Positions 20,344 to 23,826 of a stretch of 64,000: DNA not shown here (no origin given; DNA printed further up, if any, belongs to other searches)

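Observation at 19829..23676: Sensor adenylate cyclase with extracytoplasmic beta-propeller + solute-binding domain, translationally coupled to a Crp-like regulator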

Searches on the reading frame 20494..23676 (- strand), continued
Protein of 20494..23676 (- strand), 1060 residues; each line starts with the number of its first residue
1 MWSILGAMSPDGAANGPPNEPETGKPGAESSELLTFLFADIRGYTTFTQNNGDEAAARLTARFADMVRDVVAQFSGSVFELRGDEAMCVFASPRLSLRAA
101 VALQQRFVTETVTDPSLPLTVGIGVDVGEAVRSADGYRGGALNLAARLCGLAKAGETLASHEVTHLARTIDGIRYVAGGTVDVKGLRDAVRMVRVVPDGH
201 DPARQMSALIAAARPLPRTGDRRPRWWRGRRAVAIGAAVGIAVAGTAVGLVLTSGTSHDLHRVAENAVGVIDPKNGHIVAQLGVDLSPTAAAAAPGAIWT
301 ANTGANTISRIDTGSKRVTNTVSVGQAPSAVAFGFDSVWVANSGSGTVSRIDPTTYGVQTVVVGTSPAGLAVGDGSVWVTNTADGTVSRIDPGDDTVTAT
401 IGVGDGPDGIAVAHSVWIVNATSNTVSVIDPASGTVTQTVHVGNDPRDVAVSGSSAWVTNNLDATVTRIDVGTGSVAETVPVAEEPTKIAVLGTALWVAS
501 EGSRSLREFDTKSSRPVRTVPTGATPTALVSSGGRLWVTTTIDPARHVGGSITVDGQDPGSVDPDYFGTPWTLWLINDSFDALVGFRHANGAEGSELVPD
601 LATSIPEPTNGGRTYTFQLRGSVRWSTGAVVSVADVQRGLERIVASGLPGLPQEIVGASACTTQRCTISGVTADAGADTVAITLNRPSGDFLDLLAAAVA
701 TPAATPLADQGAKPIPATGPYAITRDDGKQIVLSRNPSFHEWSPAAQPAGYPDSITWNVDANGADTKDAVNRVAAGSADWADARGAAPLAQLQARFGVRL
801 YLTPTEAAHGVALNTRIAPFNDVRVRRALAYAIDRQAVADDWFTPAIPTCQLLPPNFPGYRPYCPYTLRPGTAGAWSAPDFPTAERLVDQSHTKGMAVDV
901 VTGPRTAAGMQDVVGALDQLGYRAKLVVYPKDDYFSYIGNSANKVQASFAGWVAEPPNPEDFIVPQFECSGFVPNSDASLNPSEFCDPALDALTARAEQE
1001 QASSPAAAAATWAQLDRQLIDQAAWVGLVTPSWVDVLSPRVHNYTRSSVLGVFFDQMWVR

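Call 8: find_homologous_proteins(query=window:20494-23676:-, max_evalue=1e-10)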
Query window:20494-23676:- (1060 aa): 3652 proteins with E <= 1e-10 among 8000 candidates; the best 120 are listed.
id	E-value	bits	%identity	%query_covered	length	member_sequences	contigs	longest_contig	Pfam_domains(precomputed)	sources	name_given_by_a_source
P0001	0.0e+0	2366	100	100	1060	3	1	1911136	PF21959.3,PF21783.3,PF00496.28,PF00211.26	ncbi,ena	-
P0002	0.0e+0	1397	61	98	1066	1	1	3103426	PF21783.3,PF00496.28,PF16819.12,PF08450.19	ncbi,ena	-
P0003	0.0e+0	1372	74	76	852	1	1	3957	PF21783.3,PF00496.28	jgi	jgi:peptide/nickel transport system substrate-binding protein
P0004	0.0e+0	1361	60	98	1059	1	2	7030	PF21959.3,PF00496.28,PF16819.12,PF08450.19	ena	-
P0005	0.0e+0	1360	60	98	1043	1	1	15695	PF21959.3,PF21783.3,PF00496.28,PF24684.2,PF00211.26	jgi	jgi:YVTN family beta-propeller protein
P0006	0.0e+0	1358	60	98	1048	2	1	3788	PF21959.3,PF21783.3,PF00496.28,PF16819.12,PF24684.2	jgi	jgi:peptide/nickel transport system substrate-binding protein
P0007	0.0e+0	1351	60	99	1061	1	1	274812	PF00496.28,PF16819.12,PF24684.2,PF00211.26,PF08450.19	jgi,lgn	jgi:YVTN family beta-propeller protein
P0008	0.0e+0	1340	59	99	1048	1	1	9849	PF21783.3,PF00496.28,PF24684.2,PF08450.19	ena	-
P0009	0.0e+0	1336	56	99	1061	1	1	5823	PF21959.3,PF00496.28,PF16819.12,PF00211.26,PF08450.19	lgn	-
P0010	0.0e+0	1238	56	99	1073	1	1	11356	PF21959.3,PF00496.28,PF00211.26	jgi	jgi:peptide/nickel transport system substrate-binding protein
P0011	0.0e+0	1234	57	98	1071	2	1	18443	PF00496.28,PF00211.26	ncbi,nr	ncbi:MAG: ABC transporter substrate-binding protein [Actinomycetota bacterium]|nr:ABC transporter su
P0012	0.0e+0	1231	57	98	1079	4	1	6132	PF00496.28,PF16819.12,PF00211.26,PF01436.28,PF08450.19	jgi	jgi:peptide/nickel transport system substrate-binding protein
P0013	0.0e+0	1230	55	100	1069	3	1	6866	PF21959.3,PF00496.28,PF16819.12,PF00211.26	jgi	-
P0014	0.0e+0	1204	55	98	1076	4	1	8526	PF00496.28,PF00211.26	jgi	jgi:peptide/nickel transport system substrate-binding protein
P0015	0.0e+0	1186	54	98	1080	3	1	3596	PF21959.3,PF00496.28,PF24684.2,PF00211.26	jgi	jgi:YVTN family beta-propeller protein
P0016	0.0e+0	1186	53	98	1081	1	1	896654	PF21783.3,PF00496.28,PF24684.2,PF00211.26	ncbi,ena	-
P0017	0.0e+0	1155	52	98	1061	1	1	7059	PF21783.3,PF00496.28,PF00211.26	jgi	jgi:YVTN family beta-propeller protein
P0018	0.0e+0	1155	53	99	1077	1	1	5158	PF00496.28,PF24684.2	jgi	jgi:YVTN family beta-propeller protein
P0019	0.0e+0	1152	54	98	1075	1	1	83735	PF21959.3,PF00496.28,PF00211.26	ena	-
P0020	0.0e+0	1150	54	98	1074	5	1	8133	PF21783.3,PF00496.28,PF16819.12,PF00211.26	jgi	jgi:peptide/nickel transport system substrate-binding protein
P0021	0.0e+0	1146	54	98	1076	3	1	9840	PF00496.28,PF00211.26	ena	-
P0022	0.0e+0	1144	54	97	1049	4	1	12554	PF21959.3,PF21783.3,PF00496.28,PF16819.12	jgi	jgi:peptide/nickel transport system substrate-binding protein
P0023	0.0e+0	1139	53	98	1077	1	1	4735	PF21783.3,PF00496.28,PF16819.12,PF00211.26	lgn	-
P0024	0.0e+0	1130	54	97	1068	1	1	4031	PF21959.3,PF00496.28,PF00211.26,PF01436.28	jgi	jgi:ABC-type transport system substrate-binding protein/class 3 adenylate cyclase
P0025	0.0e+0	1123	52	99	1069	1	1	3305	PF21959.3,PF00496.28,PF00211.26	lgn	-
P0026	0.0e+0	1120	52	99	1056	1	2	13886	PF00496.28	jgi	jgi:peptide/nickel transport system substrate-binding protein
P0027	0.0e+0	1118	53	98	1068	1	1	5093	PF00496.28,PF24684.2,PF00211.26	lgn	-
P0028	0.0e+0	1116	52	100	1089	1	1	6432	PF21959.3,PF00496.28,PF16819.12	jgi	jgi:YVTN family beta-propeller protein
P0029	0.0e+0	1093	51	100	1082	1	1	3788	PF00496.28,PF00211.26,PF01436.28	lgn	-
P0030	0.0e+0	1077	51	100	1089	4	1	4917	PF21783.3,PF00496.28,PF24684.2,PF00211.26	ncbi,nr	ncbi:MAG: extracellular solute-binding protein [Jatrophihabitans sp.]|nr:extracellular solute-bindin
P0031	0.0e+0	1076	51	98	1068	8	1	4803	PF21959.3,PF00496.28,PF16819.12,PF00211.26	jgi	jgi:YVTN family beta-propeller protein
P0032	0.0e+0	1075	61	76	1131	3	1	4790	PF03704.24,PF00496.28,PF00486.35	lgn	-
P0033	0.0e+0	1068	52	98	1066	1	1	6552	PF00496.28,PF24684.2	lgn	-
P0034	0.0e+0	1068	59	81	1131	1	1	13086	PF03704.24,PF21783.3,PF00496.28,PF00486.35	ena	-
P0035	0.0e+0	1060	62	75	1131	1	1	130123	PF03704.24,PF00496.28,PF00486.35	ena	-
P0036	0.0e+0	1058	50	97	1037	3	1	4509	PF21959.3,PF21783.3,PF00496.28,PF24684.2,PF00211.26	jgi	jgi:YVTN family beta-propeller protein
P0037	0.0e+0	1056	54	87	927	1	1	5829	PF21959.3,PF21783.3,PF00496.28,PF16819.12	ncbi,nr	ncbi:MAG TPA: ABC transporter substrate-binding protein, partial [Jatrophihabitantaceae bacterium]|n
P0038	0.0e+0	1041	51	98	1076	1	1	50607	PF21959.3,PF21783.3,PF00496.28,PF16819.12,PF24684.2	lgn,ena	-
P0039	0.0e+0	1041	58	82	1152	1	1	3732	PF03704.24,PF00496.28,PF00486.35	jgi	jgi:YVTN family beta-propeller protein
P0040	0.0e+0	1017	49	97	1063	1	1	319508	PF21959.3,PF00496.28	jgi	jgi:peptide/nickel transport system substrate-binding protein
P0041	1.5e-294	998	48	97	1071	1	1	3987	PF21783.3,PF00496.28,PF24684.2,PF00211.26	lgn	-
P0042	1.9e-294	998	50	97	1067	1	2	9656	PF21959.3,PF00496.28,PF24684.2,PF00211.26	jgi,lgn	jgi:peptide/nickel transport system substrate-binding protein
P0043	1.6e-291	988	50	94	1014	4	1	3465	PF21959.3,PF21783.3,PF00496.28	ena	-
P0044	6.3e-287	973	49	97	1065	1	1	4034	PF21959.3,PF21783.3,PF00496.28,PF16819.12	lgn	-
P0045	7.0e-287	973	56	80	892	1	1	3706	PF00496.28,PF00211.26,PF01436.28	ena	-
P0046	3.5e-280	951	54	81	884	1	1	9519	PF21783.3,PF00496.28,PF16819.12,PF00211.26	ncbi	ncbi:MAG: ABC transporter substrate-binding protein, partial [Jatrophihabitantaceae bacterium]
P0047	6.3e-274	930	59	68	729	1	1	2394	PF21783.3,PF00496.28,PF08450.19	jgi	jgi:YVTN family beta-propeller protein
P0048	4.5e-270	917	47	98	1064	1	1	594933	PF00496.28,PF24684.2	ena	-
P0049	2.3e-268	911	48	98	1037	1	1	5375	PF21959.3,PF21783.3,PF00496.28,PF16819.12,PF01436.28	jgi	jgi:YVTN family beta-propeller protein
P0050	1.3e-266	906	46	98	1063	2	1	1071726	PF00496.28,PF24684.2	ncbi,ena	-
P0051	2.9e-266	905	46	99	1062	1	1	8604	PF21959.3,PF00496.28,PF24684.2,PF00211.26,PF01436.28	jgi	jgi:YVTN family beta-propeller protein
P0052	5.3e-264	897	46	97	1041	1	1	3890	PF21959.3,PF21783.3,PF00496.28,PF16819.12,PF08450.19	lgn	-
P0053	4.4e-263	894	46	98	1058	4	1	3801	PF21783.3,PF00496.28,PF16819.12,PF24684.2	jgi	jgi:YVTN family beta-propeller protein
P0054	4.3e-262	891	45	98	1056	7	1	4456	PF21959.3,PF21783.3,PF00496.28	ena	-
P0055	1.0e-261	889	46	97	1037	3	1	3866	PF21959.3,PF21783.3,PF00496.28,PF08450.19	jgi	jgi:YVTN family beta-propeller protein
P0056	1.5e-260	886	46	98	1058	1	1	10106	PF21959.3,PF21783.3,PF00496.28,PF16819.12,PF24684.2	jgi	-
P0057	2.1e-260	885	47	97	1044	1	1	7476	PF21959.3,PF21783.3,PF00496.28,PF16819.12,PF08450.19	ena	-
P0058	1.0e-258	880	46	98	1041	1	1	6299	PF21959.3,PF21783.3,PF00496.28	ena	-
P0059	8.8e-258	876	46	98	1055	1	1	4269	PF21959.3,PF21783.3,PF00496.28,PF16819.12,PF24684.2,PF08450.19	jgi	jgi:YVTN family beta-propeller protein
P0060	1.1e-256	873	47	97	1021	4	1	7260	PF21959.3,PF00496.28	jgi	jgi:YVTN family beta-propeller protein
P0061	1.3e-255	869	45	97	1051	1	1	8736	PF21959.3,PF21783.3,PF00496.28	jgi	jgi:YVTN family beta-propeller protein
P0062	1.5e-255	869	45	98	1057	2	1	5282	PF21783.3,PF00496.28,PF16819.12,PF24684.2,PF08450.19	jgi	jgi:YVTN family beta-propeller protein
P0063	1.7e-254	866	45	98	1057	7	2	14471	PF21783.3,PF00496.28,PF16819.12,PF24684.2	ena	-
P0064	2.9e-254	865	44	99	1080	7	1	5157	PF21959.3,PF21783.3,PF00496.28,PF16819.12,PF24684.2,PF08450.19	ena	-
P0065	6.8e-254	864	44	97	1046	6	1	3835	PF21959.3,PF21783.3,PF00496.28,PF16819.12,PF24684.2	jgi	jgi:YVTN family beta-propeller protein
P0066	8.3e-254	863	44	97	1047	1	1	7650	PF21959.3,PF21783.3,PF00496.28,PF16819.12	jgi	jgi:peptide/nickel transport system substrate-binding protein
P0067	1.6e-252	859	45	97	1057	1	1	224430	PF21959.3,PF21783.3,PF00496.28,PF16819.12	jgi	jgi:YVTN family beta-propeller protein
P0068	4.0e-251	854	44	97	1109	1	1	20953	PF21959.3,PF21783.3,PF00496.28,PF16819.12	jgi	jgi:YVTN family beta-propeller protein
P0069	2.0e-250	852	45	98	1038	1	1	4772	PF21959.3,PF21783.3,PF00496.28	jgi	jgi:YVTN family beta-propeller protein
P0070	9.6e-250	850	47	97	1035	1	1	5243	PF21959.3,PF21783.3,PF00496.28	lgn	-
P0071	8.1e-249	847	43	100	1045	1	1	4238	PF21959.3,PF21783.3,PF00496.28,PF16819.12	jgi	jgi:YVTN family beta-propeller protein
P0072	1.6e-248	846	46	97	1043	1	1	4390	PF21959.3,PF21783.3,PF00496.28,PF16819.12,PF24684.2,PF08450.19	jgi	jgi:peptide/nickel transport system substrate-binding protein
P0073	4.7e-248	844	44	98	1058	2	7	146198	PF21959.3,PF21783.3,PF00496.28,PF16819.12,PF24684.2,PF08450.19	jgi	jgi:YVTN family beta-propeller protein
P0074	7.1e-248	844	44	98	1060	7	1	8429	PF21783.3,PF00496.28,PF16819.12,PF24684.2,PF08450.19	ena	-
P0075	1.3e-247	843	43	97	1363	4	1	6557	PF21959.3,PF21783.3,PF00496.28,PF16819.12,PF08450.19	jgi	jgi:YVTN family beta-propeller protein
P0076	3.0e-247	842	43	98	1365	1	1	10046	PF21959.3,PF21783.3,PF00496.28,PF16819.12,PF08450.19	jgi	jgi:YVTN family beta-propeller protein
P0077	1.6e-245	836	47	85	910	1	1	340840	PF21959.3,PF00496.28,PF16819.12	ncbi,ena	-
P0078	5.1e-245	834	44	97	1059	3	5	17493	PF21959.3,PF21783.3,PF00496.28,PF08450.19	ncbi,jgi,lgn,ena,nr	ncbi:MAG TPA: ABC transporter substrate-binding protein [Actinomycetota bacterium]|nr:ABC transporte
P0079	6.4e-245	834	44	98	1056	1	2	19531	PF21959.3,PF21783.3,PF00496.28,PF16819.12,PF08450.19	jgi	jgi:YVTN family beta-propeller protein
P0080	1.2e-244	833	44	98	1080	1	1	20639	PF21959.3,PF21783.3,PF00496.28,PF16819.12,PF24684.2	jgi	jgi:YVTN family beta-propeller protein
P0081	3.4e-244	831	44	98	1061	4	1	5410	PF21959.3,PF21783.3,PF00496.28,PF24684.2,PF08450.19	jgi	-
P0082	6.8e-244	830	43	97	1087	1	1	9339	PF21959.3,PF21783.3,PF00496.28,PF16819.12,PF08450.19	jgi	jgi:YVTN family beta-propeller protein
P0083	7.7e-244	830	43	98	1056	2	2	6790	PF21959.3,PF21783.3,PF00496.28,PF16819.12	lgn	-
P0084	1.6e-243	829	49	79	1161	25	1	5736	PF07714.24,PF00069.32,PF21959.3,PF21783.3,PF00496.28,PF16819.12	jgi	jgi:YVTN family beta-propeller protein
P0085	2.3e-243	829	49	82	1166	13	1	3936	PF07714.24,PF00069.32,PF21959.3,PF21783.3,PF00496.28,PF16819.12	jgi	jgi:YVTN family beta-propeller protein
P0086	2.8e-243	828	43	97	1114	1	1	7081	PF21959.3,PF21783.3,PF00496.28,PF24684.2,PF08450.19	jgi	jgi:peptide/nickel transport system substrate-binding protein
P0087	8.5e-243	827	45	98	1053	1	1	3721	PF21959.3,PF00496.28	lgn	-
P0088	1.2e-242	826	44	99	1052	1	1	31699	PF21959.3,PF21783.3,PF00496.28,PF16819.12,PF24684.2,PF08450.19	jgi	jgi:YVTN family beta-propeller protein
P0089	2.1e-242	826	44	97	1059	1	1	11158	PF21959.3,PF21783.3,PF00496.28,PF16819.12,PF24684.2,PF08450.19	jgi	-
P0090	3.3e-242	825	43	98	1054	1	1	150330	PF21959.3,PF21783.3,PF00496.28,PF16819.12,PF24684.2,PF08450.19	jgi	jgi:YVTN family beta-propeller protein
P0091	3.9e-242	825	44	98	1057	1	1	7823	PF00496.28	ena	-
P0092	5.0e-242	824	43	98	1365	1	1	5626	PF21959.3,PF21783.3,PF00496.28,PF16819.12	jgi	jgi:YVTN family beta-propeller protein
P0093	5.3e-242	824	51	75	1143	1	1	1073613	PF07714.24,PF00069.32,PF21959.3,PF21783.3,PF00496.28,PF16819.12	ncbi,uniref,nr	ncbi:protein kinase domain-containing protein [Pedococcus bigeumensis]|uniref:non-specific serine/th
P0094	5.8e-242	824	50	75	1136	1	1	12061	PF07714.24,PF00069.32,PF21959.3,PF00496.28,PF24684.2,PF01636.30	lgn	-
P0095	1.7e-241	822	43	98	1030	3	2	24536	PF21959.3,PF21783.3,PF00496.28,PF16819.12,PF24684.2,PF08450.19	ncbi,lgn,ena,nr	ncbi:MAG TPA: ABC transporter substrate-binding protein [Actinomycetota bacterium]|nr:ABC transporte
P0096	2.2e-241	822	44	97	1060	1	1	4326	PF21959.3,PF21783.3,PF00496.28,PF16819.12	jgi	jgi:YVTN family beta-propeller protein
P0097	2.5e-241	822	44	98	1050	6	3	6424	PF21959.3,PF21783.3,PF00496.28,PF24684.2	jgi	jgi:YVTN family beta-propeller protein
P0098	2.5e-241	822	49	79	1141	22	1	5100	PF07714.24,PF00069.32,PF21959.3,PF21783.3,PF00496.28,PF16819.12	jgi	-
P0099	7.6e-241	820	49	80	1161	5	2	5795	PF07714.24,PF00069.32,PF21959.3,PF21783.3,PF00496.28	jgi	jgi:YVTN family beta-propeller protein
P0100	1.0e-239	817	45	92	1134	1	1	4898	PF03704.24,PF21959.3,PF00496.28,PF00486.35,PF16819.12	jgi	jgi:peptide/nickel transport system substrate-binding protein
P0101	1.1e-239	816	43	98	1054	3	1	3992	PF21959.3,PF21783.3,PF00496.28,PF16819.12,PF24684.2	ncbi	-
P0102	1.8e-239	816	43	97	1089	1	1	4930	PF21959.3,PF21783.3,PF00496.28,PF16819.12,PF08450.19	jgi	-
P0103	5.9e-239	814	43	98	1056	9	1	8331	PF21959.3,PF21783.3,PF00496.28,PF16819.12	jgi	-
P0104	8.6e-239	814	43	99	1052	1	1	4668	PF21959.3,PF00496.28,PF01436.28,PF08450.19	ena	-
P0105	1.8e-238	812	44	98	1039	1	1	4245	PF21959.3,PF21783.3,PF00496.28,PF16819.12,PF24684.2,PF08450.19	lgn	-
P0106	5.2e-238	811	43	98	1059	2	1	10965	PF21959.3,PF21783.3,PF00496.28,PF16819.12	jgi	jgi:YVTN family beta-propeller protein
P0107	1.0e-237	810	50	75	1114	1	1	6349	PF07714.24,PF00069.32,PF21959.3,PF21783.3,PF00496.28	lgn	-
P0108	2.3e-237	809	43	98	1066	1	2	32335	PF21959.3,PF21783.3,PF00496.28,PF16819.12,PF08450.19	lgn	-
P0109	2.9e-237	809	43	99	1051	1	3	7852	PF21959.3,PF21783.3,PF00496.28,PF16819.12,PF24684.2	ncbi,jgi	jgi:peptide/nickel transport system substrate-binding protein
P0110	5.3e-237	808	42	97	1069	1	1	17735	PF21783.3,PF00496.28,PF16819.12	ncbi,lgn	-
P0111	8.0e-237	807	44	97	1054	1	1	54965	PF21959.3,PF21783.3,PF00496.28,PF16819.12,PF24684.2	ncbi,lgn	-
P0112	2.6e-236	805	43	97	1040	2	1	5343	PF21959.3,PF21783.3,PF00496.28,PF24684.2,PF01436.28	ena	-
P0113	4.4e-236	805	43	99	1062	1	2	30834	PF21959.3,PF21783.3,PF00496.28,PF16819.12,PF08450.19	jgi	jgi:YVTN family beta-propeller protein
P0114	5.4e-236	804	43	98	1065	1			PF13360.14,PF21959.3,PF21783.3,PF00496.28,PF24684.2,PF08450.19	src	-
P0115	6.3e-236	804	42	98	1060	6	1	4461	PF21959.3,PF21783.3,PF00496.28,PF16819.12,PF24684.2,PF08450.19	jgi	-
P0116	7.5e-236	804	43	99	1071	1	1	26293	PF21959.3,PF21783.3,PF00496.28,PF16819.12,PF08450.19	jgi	jgi:YVTN family beta-propeller protein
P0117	9.2e-236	804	43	100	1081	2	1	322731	PF21959.3,PF21783.3,PF00496.28,PF16819.12,PF24684.2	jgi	jgi:peptide/nickel transport system substrate-binding protein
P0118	1.7e-235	803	43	98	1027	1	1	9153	PF21959.3,PF21783.3,PF00496.28,PF16819.12,PF24684.2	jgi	jgi:YVTN family beta-propeller protein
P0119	2.3e-235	802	43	97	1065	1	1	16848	PF21959.3,PF21783.3,PF00496.28,PF24684.2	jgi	jgi:YVTN family beta-propeller protein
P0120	5.8e-235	801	49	78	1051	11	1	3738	PF03704.24,PF21959.3,PF21783.3,PF00496.28,PF24684.2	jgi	jgi:ABC-type transport system substrate-binding protein/DNA-binding SARP family transcriptional acti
